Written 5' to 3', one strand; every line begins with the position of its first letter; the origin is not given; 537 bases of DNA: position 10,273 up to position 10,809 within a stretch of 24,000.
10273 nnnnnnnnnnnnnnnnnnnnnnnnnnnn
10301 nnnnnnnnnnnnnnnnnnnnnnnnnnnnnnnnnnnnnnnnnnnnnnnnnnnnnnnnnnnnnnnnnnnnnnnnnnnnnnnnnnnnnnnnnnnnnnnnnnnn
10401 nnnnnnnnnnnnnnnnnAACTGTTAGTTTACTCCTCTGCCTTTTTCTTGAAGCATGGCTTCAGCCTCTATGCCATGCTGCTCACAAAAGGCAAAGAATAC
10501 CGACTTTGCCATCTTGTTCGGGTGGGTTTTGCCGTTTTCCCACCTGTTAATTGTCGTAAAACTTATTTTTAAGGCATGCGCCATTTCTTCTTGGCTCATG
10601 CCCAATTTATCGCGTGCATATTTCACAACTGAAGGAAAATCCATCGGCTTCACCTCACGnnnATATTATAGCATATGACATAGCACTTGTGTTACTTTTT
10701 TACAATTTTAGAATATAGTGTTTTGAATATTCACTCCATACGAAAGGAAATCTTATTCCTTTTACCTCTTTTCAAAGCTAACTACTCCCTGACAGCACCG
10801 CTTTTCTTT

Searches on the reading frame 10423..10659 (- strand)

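Call 18: search_protein_families(library=pfam, proteins=[window:10423-10659:-], max_evalue=0.01)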
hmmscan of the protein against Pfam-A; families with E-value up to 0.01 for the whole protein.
window:10423-10659:- (78 aa): 8 families
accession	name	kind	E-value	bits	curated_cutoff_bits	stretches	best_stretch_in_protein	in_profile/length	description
PF01381.28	HTH_3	-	1.8e-12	47.5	23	1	12-48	1-37/55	Helix-turn-helix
PF12844.13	HTH_19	-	2.5e-08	34.1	30.2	1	12-74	4-63/64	Helix-turn-helix domain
PF13560.12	HTH_31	-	2.2e-05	25.1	27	1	15-48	9-43/64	Helix-turn-helix domain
PF15731.11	MqsA_antitoxin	-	0.0029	18.2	30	1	9-50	71-112/131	Antitoxin component of bacterial toxin-antitoxin system, MqsA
PF13518.12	HTH_28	-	0.0034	17.9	25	1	11-42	5-34/52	Helix-turn-helix domain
PF20432.4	Xre-like-HTH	-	0.0049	17.6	25.8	1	15-41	18-43/63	Antitoxin Xre-like helix-turn-helix domain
PF13413.12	HTH_25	-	0.0051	17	24.6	1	15-44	5-34/62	Helix-turn-helix domain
PF13443.12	HTH_26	-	0.0069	17.1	22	1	18-45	8-35/63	Cro/C1-type HTH DNA-binding domain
